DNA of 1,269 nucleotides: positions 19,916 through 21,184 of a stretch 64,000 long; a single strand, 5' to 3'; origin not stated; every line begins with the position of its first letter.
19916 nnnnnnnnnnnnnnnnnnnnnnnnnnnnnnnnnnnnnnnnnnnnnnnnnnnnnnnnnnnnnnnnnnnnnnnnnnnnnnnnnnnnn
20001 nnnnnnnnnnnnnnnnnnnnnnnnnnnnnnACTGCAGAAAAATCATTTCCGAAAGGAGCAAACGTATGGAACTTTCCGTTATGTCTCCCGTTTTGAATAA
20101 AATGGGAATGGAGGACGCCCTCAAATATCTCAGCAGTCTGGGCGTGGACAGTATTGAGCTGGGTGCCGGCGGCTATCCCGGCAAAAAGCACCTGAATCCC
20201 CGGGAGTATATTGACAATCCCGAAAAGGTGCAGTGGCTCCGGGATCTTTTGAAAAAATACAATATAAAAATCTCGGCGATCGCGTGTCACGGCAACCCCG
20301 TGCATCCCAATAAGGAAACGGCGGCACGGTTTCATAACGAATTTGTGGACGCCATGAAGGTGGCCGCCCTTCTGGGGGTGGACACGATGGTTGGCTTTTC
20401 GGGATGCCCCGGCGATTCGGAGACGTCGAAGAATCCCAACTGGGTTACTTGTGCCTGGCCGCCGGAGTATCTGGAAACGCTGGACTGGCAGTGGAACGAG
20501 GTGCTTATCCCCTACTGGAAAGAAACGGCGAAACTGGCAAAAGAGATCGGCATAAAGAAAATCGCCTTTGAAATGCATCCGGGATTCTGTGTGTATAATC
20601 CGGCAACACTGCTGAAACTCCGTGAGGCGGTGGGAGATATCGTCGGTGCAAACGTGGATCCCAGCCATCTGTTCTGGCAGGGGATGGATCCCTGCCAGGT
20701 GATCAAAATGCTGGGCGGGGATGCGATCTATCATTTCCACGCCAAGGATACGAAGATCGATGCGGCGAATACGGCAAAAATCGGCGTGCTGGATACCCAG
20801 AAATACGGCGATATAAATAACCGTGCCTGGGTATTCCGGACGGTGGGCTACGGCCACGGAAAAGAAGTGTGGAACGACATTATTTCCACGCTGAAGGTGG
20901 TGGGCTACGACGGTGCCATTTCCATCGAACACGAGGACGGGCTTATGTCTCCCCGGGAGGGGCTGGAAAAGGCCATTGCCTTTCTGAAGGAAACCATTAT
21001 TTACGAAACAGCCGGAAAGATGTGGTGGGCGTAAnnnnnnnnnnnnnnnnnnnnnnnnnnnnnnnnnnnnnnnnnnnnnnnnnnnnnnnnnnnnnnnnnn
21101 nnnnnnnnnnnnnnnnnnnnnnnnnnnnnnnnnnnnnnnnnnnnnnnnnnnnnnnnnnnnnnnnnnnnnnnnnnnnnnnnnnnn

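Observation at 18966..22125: Gfo/Idh/MocA, TIM-barrel, Gfo/Idh/MocA trio: candidate oxidative (3-keto) glycoside-cleavage cassette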

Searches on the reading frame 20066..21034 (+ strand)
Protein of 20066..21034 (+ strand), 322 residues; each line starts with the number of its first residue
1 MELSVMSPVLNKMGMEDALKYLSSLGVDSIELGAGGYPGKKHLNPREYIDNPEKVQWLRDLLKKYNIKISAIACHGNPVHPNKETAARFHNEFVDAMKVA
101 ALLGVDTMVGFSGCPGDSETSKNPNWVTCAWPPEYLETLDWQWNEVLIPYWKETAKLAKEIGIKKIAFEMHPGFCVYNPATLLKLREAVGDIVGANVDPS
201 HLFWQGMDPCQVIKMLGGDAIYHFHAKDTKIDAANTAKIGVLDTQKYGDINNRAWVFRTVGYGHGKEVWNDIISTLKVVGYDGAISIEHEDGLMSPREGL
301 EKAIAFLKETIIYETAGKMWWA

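Call 5: search_protein_families(library=pfam, proteins=[window:20066-21034:+], max_evalue=0.001)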
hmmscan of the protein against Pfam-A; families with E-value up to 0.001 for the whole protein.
window:20066-21034:+ (322 aa): 1 family
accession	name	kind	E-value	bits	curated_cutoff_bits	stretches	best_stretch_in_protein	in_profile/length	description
PF01261.30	AP_endonuc_2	-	2e-33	116.6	31.1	1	20-309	2-248/249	Xylose isomerase-like TIM barrel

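Call 6: search_protein_families(library=ncbifam, proteins=[window:20066-21034:+], max_evalue=0.001)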
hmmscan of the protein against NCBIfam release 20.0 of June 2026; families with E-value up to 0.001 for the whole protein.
window:20066-21034:+ (322 aa): 1 family
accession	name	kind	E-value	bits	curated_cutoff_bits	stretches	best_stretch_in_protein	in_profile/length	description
TIGR04379.1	myo_inos_iolE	equivalog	2.5e-08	33.8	290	1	139-290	124-267/290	myo-inosose-2 dehydratase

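Call 11: search_solved_structures(query=window:20066-21034:+, max_evalue=0.01)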
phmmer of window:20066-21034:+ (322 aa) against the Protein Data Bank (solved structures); distinct sequences matched with E-value up to 0.01: 5.
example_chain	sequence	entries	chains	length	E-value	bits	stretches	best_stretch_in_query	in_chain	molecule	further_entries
2zds_A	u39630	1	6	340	9.4e-21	77.6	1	90-308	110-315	Putative DNA-binding protein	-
8ro4_A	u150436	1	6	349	2.6e-09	40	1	150-315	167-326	2-hydroxy-3-keto-glucal hydratase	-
7onc_A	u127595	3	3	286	7.9e-07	31.8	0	31-58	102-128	SAKe6BE | S6BE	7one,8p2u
8pjy_A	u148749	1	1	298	0.0037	19.8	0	27-57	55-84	SAKe6EEref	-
3wqo_A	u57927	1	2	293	0.0048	19.4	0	262-291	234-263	Uncharacterized protein MJ1311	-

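Call 14: find_homologous_proteins(query=window:20066-21034:+)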
Query window:20066-21034:+ (322 aa): 8000 proteins with E <= 0.001 among 8000 candidates; the best 120 are listed.
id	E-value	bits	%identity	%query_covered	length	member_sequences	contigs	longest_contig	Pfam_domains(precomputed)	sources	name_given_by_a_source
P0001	1.3e-199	681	87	100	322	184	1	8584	PF01261.31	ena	-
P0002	6.7e-191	652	84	100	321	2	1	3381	PF01261.31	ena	-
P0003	1.1e-190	651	84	100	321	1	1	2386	PF01261.31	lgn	-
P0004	2.1e-190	650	84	100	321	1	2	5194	PF01261.31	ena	-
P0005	9.0e-189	645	82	100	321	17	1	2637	PF01261.31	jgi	-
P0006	1.3e-188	644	83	100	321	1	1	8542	PF01261.31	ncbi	-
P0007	5.5e-188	642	83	100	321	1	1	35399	PF01261.31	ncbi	-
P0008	1.5e-187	641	84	100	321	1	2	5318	PF01261.31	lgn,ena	-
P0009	1.5e-186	638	83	100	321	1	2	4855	PF01261.31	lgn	-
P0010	2.2e-186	637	82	100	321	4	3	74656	PF01261.31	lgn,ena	-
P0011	2.6e-186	637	83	100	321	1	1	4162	PF01261.31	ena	-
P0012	2.7e-186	637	83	100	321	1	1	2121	PF01261.31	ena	-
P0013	7.2e-186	635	83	100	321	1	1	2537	PF01261.31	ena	-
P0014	1.1e-185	635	80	100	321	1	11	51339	PF01261.31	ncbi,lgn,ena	-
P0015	1.5e-185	634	81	100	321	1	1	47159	PF01261.31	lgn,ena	-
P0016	1.5e-185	634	80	100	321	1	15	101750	PF01261.31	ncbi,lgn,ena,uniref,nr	ncbi:MAG TPA: sugar phosphate isomerase/epimerase [Candidatus Avimonoglobus intestinipullorum]|unire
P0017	1.6e-185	634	80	100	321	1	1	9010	PF01261.31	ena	-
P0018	5.7e-185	632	80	100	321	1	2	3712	PF01261.31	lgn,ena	-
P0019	7.6e-185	632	80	100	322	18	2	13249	PF01261.31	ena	-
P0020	7.8e-185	632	80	100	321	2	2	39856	PF01261.31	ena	-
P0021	8.8e-185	632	80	100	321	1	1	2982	PF01261.31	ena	-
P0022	1.6e-184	631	80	100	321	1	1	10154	PF01261.31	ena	-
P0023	3.6e-184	630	80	100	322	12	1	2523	PF01261.31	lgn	-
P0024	4.8e-184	629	80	100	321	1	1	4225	PF01261.31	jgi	-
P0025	7.2e-184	629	82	100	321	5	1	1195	PF01261.31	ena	-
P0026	8.8e-184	629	80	100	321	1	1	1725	PF01261.31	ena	-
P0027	1.7e-183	628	81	100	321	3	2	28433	PF01261.31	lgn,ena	-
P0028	2.8e-183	627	80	100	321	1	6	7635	PF01261.31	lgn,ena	-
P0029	3.0e-183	627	81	100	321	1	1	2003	PF01261.31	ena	-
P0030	3.1e-183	627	80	100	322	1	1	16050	PF01261.31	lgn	-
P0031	3.7e-183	626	80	100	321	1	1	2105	PF01261.31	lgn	-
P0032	3.8e-183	626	80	100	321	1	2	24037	PF01261.31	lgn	-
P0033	5.8e-183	626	81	100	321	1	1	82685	PF01261.31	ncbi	-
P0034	7.4e-183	625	80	100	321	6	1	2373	PF01261.31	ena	-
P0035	7.6e-183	625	80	100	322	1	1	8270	PF01261.31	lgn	-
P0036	7.6e-183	625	80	100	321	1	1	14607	PF01261.31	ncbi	-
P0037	9.8e-183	625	80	100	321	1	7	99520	PF01261.31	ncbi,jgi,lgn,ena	-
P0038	1.1e-182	625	80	100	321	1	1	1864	PF01261.31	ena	-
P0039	1.3e-182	625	81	100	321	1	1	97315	PF01261.31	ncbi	-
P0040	1.6e-182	624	81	100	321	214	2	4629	PF01261.31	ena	-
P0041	2.4e-182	624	79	100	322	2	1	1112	PF01261.31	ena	-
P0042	3.6e-182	623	80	100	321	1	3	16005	PF01261.31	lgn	-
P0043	3.6e-182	623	80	100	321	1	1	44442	PF01261.31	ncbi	-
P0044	4.9e-182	623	80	100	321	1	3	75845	PF01261.31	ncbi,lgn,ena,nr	ncbi:MAG: sugar phosphate isomerase/epimerase [Clostridia bacterium]|nr:sugar phosphate isomerase/ep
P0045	5.5e-182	623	80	100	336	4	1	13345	PF01261.31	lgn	-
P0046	8.7e-182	622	80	100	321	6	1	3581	PF01261.31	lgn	-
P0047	9.3e-182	622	80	100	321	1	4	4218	PF01261.31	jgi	-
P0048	1.1e-181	622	80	100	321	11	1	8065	PF01261.31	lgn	-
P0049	1.3e-181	621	80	100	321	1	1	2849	PF01261.31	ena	-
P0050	1.3e-181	621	80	100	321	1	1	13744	PF01261.31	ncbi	-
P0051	1.3e-181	621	79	100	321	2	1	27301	PF01261.31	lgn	-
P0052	1.4e-181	621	81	100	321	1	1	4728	PF01261.31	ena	-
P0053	1.8e-181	621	80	100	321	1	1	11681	PF01261.31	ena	-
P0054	1.9e-181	621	80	100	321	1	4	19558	PF01261.31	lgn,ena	-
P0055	2.0e-181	621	80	100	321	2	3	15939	PF01261.31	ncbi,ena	-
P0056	2.6e-181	620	80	100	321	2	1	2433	PF01261.31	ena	-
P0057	4.2e-181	620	81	98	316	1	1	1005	PF01261.31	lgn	-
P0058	4.4e-181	620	80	100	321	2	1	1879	PF01261.31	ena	-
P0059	6.3e-181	619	80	100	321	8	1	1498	PF01261.31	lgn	-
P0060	6.4e-181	619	80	100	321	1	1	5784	PF01261.31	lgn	-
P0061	6.9e-181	619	79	100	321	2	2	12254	PF01261.31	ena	-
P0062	1.1e-180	618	80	100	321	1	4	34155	PF01261.31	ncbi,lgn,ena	-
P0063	1.8e-180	618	79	100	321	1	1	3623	PF01261.31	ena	-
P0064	2.2e-180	617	79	100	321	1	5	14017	PF01261.31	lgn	-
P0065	2.4e-180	617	79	100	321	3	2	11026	PF01261.31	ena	-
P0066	2.6e-180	617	78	100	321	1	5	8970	PF01261.31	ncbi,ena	-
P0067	3.5e-180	617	80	100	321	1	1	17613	PF01261.31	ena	-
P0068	3.7e-180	617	78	100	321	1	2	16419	PF01261.31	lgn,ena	-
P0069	5.4e-180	616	79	100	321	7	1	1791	PF01261.31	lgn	-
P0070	6.1e-180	616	80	100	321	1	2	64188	PF01261.31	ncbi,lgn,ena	-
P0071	6.9e-180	616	78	100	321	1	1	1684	PF01261.31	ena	-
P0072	7.1e-180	616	79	100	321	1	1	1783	PF01261.31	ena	-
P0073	8.7e-180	615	80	100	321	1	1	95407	PF01261.31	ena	-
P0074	9.1e-180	615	80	100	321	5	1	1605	PF01261.31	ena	-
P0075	1.0e-179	615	80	100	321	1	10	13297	PF01261.31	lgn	-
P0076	1.3e-179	615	79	99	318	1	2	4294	PF01261.31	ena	-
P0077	1.4e-179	615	79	100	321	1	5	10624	PF01261.31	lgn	-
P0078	1.5e-179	615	78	100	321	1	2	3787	PF01261.31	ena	-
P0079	1.9e-179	614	79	100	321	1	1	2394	PF01261.31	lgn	-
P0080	2.8e-179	614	78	100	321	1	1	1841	PF01261.31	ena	-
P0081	3.0e-179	614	80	100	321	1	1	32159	PF01261.31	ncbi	-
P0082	3.7e-179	613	80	100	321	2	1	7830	PF01261.31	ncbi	-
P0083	3.8e-179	613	79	100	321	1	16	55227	PF01261.31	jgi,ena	-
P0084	4.2e-179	613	79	100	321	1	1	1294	PF01261.31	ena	-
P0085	4.2e-179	613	79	100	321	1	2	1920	PF01261.31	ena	-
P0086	4.6e-179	613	80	100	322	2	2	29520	PF01261.31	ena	-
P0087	4.9e-179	613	79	100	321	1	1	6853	PF01261.31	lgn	-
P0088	5.1e-179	613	79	100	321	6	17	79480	PF01261.31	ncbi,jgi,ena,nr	ncbi:MAG: sugar phosphate isomerase/epimerase [Lachnospiraceae bacterium]|nr:sugar phosphate isomera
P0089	6.0e-179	613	80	100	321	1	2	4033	PF01261.31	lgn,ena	-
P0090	6.5e-179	612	79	100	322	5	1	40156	PF01261.31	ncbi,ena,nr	ncbi:MAG: sugar phosphate isomerase/epimerase [Clostridia bacterium]|nr:sugar phosphate isomerase/ep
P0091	7.0e-179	612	80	100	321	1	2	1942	PF01261.31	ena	-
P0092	7.6e-179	612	79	100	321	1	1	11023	PF01261.31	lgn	-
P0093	8.7e-179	612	78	100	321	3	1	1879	PF01261.31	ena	-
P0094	1.1e-178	612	80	100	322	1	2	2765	PF01261.31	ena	-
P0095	1.1e-178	612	80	100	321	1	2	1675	PF01261.31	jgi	-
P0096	1.1e-178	612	79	100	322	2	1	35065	PF01261.31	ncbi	-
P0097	1.5e-178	611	78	100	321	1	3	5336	PF01261.31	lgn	-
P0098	1.6e-178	611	78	100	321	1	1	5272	PF01261.31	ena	-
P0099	1.7e-178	611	80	100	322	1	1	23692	PF01261.31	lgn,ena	-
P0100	1.8e-178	611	80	100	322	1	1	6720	PF01261.31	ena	-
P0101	1.8e-178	611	79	100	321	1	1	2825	PF01261.31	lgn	-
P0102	2.1e-178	611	79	100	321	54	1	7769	PF01261.31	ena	-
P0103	2.7e-178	610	78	100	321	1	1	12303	PF01261.31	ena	-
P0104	4.0e-178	610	78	100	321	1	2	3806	PF01261.31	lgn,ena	-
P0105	4.1e-178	610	80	100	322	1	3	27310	PF01261.31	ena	-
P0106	5.4e-178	609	77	100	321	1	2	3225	PF01261.31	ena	-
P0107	5.5e-178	609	79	100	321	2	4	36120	PF01261.31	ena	-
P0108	7.9e-178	609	78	100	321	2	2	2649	PF01261.31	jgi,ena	-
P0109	1.0e-177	609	78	100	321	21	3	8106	PF01261.31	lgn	-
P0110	1.4e-177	608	78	100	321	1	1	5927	PF01261.31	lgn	-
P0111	1.5e-177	608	80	100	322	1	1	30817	PF01261.31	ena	-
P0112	1.6e-177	608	78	100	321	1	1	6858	PF01261.31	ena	-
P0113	1.8e-177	608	78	100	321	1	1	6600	PF01261.31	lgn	-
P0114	1.9e-177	608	80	100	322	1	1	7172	PF01261.31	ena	-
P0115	1.9e-177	608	78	100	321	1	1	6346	PF01261.31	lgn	-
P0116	2.4e-177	607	80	98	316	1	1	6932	PF01261.31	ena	-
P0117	3.0e-177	607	76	100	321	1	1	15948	PF01261.31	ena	-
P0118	3.2e-177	607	80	100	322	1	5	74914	PF01261.31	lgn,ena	-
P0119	3.3e-177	607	80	100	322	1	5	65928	PF01261.31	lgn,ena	-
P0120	3.7e-177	607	80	100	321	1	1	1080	PF01261.31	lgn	-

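Call 15: find_encoding_contigs(protein=window:20066-21034:+, flank=8000, max_places=4)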
Protein window:20066-21034:+ (322 aa): no gene with exactly this product is on record in the collection.

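Call 16: find_encoding_contigs(protein=P0016, flank=8000, max_places=3)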
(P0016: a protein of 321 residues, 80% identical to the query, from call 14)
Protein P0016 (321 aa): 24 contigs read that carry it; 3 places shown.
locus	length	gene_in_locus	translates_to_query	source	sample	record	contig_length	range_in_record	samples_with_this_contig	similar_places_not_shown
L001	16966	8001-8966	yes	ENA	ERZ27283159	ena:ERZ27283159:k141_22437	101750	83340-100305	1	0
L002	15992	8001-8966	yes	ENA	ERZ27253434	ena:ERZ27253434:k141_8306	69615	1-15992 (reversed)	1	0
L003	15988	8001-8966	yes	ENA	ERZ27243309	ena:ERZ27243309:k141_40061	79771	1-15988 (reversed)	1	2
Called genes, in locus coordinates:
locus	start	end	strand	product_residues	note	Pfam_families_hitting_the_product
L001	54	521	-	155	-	PF03061:4HBT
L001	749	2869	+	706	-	PF03477:ATP-cone, PF13597:NRDD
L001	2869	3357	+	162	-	PF13353:Fer4_12, PF04055:Radical_SAM (weak)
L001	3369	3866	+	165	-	PF00692:dUTPase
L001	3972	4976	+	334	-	PF07470:Glyco_hydro_88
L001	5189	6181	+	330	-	PF00356:LacI, PF00532:Peripla_BP_1, PF13407:Peripla_BP_4, PF13377:Peripla_BP_3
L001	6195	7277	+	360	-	PF01408:GFO_IDH_MocA, PF22725:GFO_IDH_MocA_C3, PF02894:GFO_IDH_MocA_C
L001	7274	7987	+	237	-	PF06283:ThuA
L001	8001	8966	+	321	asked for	PF01261:AP_endonuc_2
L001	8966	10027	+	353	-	PF01408:GFO_IDH_MocA, PF02894:GFO_IDH_MocA_C, PF22725:GFO_IDH_MocA_C3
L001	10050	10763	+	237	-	PF01261:AP_endonuc_2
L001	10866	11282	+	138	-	PF12773:DZR (weak), PF13240:Zn_Ribbon_1 (faint), PF05154:TM2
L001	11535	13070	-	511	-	PF00239:Resolvase, PF07508:Recombinase, PF13408:Zn_ribbon_recom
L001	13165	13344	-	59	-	-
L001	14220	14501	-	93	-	-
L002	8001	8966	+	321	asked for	PF01261:AP_endonuc_2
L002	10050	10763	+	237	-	PF01261:AP_endonuc_2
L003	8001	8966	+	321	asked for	PF01261:AP_endonuc_2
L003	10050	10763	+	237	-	PF01261:AP_endonuc_2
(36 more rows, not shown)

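Call 17: find_encoding_contigs(protein=P0088, flank=8000, max_places=3)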
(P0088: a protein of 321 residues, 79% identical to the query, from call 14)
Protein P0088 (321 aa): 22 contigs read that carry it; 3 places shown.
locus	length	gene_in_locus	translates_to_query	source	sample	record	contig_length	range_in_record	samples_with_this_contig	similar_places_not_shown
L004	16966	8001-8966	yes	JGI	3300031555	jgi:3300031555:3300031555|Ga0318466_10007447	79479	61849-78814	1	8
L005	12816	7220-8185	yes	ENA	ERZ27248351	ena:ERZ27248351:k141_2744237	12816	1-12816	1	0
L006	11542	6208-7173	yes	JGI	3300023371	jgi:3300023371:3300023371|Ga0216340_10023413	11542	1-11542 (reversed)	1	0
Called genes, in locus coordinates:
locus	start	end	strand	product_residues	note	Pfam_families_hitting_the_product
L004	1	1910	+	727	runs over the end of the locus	PF00664:ABC_membrane, PF00005:ABC_tran, PF02463:SMC_N (faint)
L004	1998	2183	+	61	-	-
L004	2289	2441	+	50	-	-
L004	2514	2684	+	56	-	-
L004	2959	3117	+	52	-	-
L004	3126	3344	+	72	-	-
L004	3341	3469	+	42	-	-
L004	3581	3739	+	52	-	-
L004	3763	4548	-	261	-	PF02311:AraC_binding, PF07883:Cupin_2 (weak), PF12833:HTH_18, PF00165:HTH_AraC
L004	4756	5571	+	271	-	PF01261:AP_endonuc_2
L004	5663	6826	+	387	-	PF01408:GFO_IDH_MocA, PF02894:GFO_IDH_MocA_C, PF22725:GFO_IDH_MocA_C3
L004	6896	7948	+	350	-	PF01408:GFO_IDH_MocA, PF02894:GFO_IDH_MocA_C, PF22725:GFO_IDH_MocA_C3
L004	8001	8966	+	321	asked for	PF01261:AP_endonuc_2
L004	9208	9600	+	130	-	-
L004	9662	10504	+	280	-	PF18937:DUF5685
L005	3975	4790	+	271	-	PF01261:AP_endonuc_2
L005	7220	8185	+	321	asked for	PF01261:AP_endonuc_2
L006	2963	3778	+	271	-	PF01261:AP_endonuc_2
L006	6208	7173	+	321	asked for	PF01261:AP_endonuc_2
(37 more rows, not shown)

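Call 22: find_related_loci(query=window:20066-21034:+, collection=genome_contigs, flank=10000)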
Query window:20066-21034:+ (322 aa) in genome_contigs; peptide patterns used: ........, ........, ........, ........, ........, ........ (x = any residue, [..] = any of these).
600 stretches matched a pattern (row limit reached: there are more); 586 encode a relative of the query (tblastn E <= 1e-3); the best 80 are kept; 80 distinct loci.
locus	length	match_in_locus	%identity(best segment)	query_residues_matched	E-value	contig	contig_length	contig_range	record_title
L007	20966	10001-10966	88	1-322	0e+0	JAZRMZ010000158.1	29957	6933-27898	MAG: Clostridia bacterium isolate T1900045417_YK20190107.MAGScoT_cleanbin_000003 SGB_7029_k141_691031, whole genome shot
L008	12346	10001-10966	87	1-322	0e+0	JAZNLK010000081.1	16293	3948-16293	MAG: Clostridia bacterium isolate T1900044670_TS20190136.MAGScoT_cleanbin_000036 SGB_1582_k141_3241010, whole genome sho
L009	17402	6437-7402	87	1-322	0e+0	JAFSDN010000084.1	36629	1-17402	MAG: Clostridia bacterium isolate RGIG3044 Goat_Rectum-4__c573176, whole genome shotgun sequence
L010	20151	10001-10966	84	1-322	0e+0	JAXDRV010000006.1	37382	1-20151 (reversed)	MAG: Clostridia bacterium isolate SUG3071 k141_562932, whole genome shotgun sequence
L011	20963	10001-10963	83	1-322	0e+0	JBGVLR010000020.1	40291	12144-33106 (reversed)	MAG: Acetatifactor sp. isolate fecal_MAG_277 fecal_MAG_277_contig_0020, whole genome shotgun sequence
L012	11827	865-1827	82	1-322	0e+0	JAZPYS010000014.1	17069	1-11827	MAG: Acetatifactor sp. isolate T1900044646_TS20190112.MAGScoT_cleanbin_000051 SGB_1373_k141_243999, whole genome shotgun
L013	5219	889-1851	82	1-322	0e+0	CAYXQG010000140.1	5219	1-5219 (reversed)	MAG TPA_asm: uncultured Acetatifactor sp. isolate SRP350583_co2_376 genome assembly, contig: NODE_23956_length_5219_cov_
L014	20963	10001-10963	81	1-322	0e+0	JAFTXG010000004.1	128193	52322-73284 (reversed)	MAG: Lachnospiraceae bacterium isolate RGIG4233 Roe_deer_Colon-4__c241, whole genome shotgun sequence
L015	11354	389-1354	79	1-322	0e+0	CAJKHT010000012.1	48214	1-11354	MAG TPA_asm: uncultured Clostridiales bacterium isolate ERR1430564-bin.37 genome assembly, contig: NODE_762_length_48214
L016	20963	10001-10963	81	1-322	0e+0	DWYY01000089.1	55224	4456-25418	MAG TPA_asm: Candidatus Eisenbergiella merdipullorum isolate CHK179-7159 CHK179__C114387_L55224_SAMEA5754823, whole geno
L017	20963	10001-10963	81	1-322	0e+0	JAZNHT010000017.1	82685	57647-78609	MAG: Eubacteriales bacterium isolate T1900044691_TS20190157.MAGScoT_cleanbin_000002 SGB_1749_k141_146428, whole genome s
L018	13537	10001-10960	80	1-321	0e+0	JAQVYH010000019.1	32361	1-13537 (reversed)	MAG: Eubacteriales bacterium isolate STF2_145 NODE_2933_length_32361_cov_3.821431_Sandtown_F2, whole genome shotgun sequ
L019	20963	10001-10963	80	1-322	0e+0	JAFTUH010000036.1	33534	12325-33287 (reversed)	MAG: Clostridia bacterium isolate RGIG4156 Roe_deer_Colon-1__c338058, whole genome shotgun sequence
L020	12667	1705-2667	80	1-322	0e+0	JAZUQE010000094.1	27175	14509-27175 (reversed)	MAG: Faecousia sp. isolate T1900044860_TS20190326.MAGScoT_cleanbin_000019 SGB_3096_k141_1276521, whole genome shotgun se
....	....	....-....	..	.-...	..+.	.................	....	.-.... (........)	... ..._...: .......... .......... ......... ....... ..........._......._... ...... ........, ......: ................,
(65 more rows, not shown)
